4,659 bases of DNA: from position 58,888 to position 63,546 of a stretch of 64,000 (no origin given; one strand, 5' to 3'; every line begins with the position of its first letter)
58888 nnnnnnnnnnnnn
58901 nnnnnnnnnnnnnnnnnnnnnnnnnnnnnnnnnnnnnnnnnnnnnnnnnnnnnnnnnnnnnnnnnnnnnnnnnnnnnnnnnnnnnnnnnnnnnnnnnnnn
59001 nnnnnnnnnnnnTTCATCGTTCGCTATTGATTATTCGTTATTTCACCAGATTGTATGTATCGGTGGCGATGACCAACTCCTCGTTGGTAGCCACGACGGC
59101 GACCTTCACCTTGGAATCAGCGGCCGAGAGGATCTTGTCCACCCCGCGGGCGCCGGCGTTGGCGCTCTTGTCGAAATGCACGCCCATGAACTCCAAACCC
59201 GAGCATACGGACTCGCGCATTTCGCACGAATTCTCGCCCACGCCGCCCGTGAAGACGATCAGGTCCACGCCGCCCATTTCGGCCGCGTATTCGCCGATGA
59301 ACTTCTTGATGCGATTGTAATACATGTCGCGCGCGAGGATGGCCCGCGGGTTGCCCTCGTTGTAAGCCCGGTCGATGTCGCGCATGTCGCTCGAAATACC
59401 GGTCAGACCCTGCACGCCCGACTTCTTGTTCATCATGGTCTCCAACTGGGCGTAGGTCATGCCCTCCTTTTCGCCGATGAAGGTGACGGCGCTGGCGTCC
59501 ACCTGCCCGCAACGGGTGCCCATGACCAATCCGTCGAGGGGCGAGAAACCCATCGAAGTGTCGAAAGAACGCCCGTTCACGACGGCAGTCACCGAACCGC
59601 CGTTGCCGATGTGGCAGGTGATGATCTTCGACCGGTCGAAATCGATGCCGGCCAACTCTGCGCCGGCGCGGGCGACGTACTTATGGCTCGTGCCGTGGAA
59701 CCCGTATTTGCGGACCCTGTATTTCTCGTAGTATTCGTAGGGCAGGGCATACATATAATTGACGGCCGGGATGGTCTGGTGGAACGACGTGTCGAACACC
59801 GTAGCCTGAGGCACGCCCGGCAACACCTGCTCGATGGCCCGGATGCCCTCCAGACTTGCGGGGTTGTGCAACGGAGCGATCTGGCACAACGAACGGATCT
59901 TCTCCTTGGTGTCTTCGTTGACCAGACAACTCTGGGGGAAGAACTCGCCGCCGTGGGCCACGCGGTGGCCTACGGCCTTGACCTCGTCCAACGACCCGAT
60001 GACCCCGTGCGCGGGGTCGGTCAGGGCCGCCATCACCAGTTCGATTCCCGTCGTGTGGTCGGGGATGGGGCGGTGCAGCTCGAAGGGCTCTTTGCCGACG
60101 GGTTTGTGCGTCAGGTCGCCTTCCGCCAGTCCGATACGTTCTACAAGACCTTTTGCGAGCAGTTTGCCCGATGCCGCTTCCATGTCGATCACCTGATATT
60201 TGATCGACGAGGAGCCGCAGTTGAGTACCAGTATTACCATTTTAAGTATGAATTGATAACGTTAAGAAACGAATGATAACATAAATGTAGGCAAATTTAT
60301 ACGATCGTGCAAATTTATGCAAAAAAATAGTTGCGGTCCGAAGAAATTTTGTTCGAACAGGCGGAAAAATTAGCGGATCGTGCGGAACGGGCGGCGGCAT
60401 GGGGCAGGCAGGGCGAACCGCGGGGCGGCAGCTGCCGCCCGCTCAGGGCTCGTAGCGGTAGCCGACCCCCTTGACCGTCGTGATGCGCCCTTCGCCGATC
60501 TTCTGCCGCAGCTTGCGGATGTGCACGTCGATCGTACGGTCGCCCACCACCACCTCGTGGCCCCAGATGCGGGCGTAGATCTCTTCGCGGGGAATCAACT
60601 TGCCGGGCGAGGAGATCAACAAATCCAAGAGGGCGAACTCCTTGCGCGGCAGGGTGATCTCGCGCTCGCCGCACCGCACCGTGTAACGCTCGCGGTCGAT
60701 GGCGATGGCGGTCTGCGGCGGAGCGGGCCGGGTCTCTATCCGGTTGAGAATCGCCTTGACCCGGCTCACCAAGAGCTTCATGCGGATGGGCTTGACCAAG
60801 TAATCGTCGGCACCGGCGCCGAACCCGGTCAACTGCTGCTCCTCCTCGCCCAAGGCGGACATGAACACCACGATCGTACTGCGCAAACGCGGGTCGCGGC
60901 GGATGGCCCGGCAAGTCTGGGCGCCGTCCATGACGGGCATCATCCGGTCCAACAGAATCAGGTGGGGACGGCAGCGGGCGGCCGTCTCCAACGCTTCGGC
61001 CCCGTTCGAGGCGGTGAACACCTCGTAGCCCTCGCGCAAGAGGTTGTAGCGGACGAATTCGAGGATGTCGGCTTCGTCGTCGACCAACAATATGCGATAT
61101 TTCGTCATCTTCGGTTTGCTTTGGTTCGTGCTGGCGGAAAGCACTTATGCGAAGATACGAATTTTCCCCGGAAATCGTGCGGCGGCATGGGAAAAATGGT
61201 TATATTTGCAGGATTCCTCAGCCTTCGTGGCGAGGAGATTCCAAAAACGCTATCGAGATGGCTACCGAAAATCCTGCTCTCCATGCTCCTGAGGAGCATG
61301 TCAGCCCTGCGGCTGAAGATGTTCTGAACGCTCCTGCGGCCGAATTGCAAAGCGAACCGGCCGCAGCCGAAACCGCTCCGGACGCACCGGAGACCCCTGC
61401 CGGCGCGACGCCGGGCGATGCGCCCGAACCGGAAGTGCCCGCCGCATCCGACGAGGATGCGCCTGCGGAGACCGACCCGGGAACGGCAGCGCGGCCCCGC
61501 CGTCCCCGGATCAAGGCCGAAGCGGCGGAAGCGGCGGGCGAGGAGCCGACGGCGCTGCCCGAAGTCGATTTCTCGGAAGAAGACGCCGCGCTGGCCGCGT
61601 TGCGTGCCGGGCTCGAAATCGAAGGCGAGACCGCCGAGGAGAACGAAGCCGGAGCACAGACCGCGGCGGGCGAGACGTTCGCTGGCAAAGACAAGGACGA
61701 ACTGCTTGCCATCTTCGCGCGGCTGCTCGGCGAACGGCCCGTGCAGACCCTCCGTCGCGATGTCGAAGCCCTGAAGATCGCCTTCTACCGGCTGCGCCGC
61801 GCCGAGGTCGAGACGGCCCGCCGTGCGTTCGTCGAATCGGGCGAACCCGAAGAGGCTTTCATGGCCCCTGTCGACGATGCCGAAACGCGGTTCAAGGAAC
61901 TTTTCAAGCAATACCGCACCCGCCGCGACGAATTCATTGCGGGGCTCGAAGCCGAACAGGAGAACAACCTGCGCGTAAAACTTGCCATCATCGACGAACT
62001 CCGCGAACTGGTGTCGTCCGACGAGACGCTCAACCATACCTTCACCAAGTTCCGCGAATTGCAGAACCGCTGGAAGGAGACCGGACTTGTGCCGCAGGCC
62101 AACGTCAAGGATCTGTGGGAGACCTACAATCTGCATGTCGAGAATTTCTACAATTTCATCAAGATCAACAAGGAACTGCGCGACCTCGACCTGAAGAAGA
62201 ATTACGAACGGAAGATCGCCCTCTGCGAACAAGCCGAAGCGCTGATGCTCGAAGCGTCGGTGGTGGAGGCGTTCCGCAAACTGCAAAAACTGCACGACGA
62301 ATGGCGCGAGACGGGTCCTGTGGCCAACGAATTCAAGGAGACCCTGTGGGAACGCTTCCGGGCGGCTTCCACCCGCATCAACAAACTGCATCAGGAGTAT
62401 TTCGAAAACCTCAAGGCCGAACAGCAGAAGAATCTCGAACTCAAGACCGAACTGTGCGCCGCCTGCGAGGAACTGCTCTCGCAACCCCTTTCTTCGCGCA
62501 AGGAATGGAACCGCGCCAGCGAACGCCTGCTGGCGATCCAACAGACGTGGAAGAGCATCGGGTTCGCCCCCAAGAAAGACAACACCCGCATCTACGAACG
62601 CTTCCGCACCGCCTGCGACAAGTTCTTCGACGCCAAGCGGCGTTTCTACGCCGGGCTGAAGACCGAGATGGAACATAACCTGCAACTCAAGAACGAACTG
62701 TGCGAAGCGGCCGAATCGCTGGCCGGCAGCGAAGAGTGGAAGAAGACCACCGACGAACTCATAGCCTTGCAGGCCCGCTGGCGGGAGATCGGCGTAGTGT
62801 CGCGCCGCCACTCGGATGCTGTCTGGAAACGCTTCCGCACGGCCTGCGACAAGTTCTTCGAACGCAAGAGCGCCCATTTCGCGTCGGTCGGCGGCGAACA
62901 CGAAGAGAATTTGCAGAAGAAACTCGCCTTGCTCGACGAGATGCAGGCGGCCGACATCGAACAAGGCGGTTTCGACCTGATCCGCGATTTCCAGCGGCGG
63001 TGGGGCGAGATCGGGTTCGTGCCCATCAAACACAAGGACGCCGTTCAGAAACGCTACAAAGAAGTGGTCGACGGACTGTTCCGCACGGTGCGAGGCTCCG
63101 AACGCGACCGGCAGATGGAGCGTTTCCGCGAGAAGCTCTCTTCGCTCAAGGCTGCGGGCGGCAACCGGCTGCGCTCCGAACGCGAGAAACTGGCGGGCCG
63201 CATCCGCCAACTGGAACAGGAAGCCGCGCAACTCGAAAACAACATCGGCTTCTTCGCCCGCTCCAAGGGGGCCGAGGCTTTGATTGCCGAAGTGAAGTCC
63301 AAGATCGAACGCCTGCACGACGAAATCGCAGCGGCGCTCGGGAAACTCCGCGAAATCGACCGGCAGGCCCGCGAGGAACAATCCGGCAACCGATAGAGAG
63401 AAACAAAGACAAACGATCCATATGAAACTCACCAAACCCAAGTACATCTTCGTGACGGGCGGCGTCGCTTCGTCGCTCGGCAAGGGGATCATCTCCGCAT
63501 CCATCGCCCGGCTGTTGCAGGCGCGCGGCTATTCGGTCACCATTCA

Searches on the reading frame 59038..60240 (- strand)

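Call 13: search_protein_families(library=pfam, proteins=[window:59038-60240:-], max_evalue=0.001)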
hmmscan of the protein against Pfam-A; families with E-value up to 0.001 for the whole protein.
window:59038-60240:- (400 aa): 1 family
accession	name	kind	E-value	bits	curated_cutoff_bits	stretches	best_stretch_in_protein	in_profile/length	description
PF00871.23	Acetate_kinase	-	2.1e-147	491.3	22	1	2-392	1-391/392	Acetokinase family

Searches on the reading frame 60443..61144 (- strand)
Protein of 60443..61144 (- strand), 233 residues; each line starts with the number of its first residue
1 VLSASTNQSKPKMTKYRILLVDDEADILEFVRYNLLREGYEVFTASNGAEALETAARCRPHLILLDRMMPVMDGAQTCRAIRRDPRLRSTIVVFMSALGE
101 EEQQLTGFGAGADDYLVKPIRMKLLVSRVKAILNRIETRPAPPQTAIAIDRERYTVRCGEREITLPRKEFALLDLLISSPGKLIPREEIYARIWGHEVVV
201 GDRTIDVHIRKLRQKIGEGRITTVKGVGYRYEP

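Call 13: search_protein_families(library=pfam, proteins=[window:60443-61144:-], max_evalue=0.001)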
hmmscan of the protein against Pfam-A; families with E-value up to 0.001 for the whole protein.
window:60443-61144:- (233 aa): 3 families
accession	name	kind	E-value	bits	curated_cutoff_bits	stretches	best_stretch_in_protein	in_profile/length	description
PF00072.30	Response_reg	-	2.2e-25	89.4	30.2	1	18-129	1-110/111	Response regulator receiver domain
PF00486.34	Trans_reg_C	-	9.5e-23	80.5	26.2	1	161-230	2-76/77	Transcriptional regulatory protein, C terminal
PF23198.2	PDE8A_N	-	0.00074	19.9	29.6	1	16-97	10-93/147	PDE8A-like, N-terminal domain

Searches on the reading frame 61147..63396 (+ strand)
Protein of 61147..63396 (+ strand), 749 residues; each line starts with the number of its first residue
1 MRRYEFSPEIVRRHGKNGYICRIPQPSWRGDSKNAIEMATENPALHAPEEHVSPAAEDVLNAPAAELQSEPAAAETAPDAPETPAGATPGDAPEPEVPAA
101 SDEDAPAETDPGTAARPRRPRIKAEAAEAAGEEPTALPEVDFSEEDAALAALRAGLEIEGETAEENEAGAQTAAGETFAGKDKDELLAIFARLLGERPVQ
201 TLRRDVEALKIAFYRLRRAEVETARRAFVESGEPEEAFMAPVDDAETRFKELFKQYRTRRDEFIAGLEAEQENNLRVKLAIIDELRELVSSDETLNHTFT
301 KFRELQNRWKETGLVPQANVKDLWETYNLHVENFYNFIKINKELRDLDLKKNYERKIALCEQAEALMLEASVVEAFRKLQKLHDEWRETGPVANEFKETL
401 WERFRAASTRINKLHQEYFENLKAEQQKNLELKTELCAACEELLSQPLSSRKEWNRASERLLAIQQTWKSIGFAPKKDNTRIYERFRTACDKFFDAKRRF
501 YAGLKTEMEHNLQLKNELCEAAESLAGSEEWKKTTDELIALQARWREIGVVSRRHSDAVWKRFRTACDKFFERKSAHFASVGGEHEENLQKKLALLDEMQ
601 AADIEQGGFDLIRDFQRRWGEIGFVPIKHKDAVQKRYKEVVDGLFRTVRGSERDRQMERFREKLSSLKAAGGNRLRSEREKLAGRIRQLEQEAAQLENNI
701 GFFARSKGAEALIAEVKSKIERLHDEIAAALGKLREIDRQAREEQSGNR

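Call 13: search_protein_families(library=pfam, proteins=[window:61147-63396:+], max_evalue=0.001)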
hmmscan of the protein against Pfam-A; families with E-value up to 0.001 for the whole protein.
window:61147-63396:+ (749 aa): 1 family
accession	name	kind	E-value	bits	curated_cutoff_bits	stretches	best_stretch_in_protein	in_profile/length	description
PF03993.17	DUF349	-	2.6e-95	313.3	23.9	5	482-553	2-74/75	Domain of Unknown Function (DUF349)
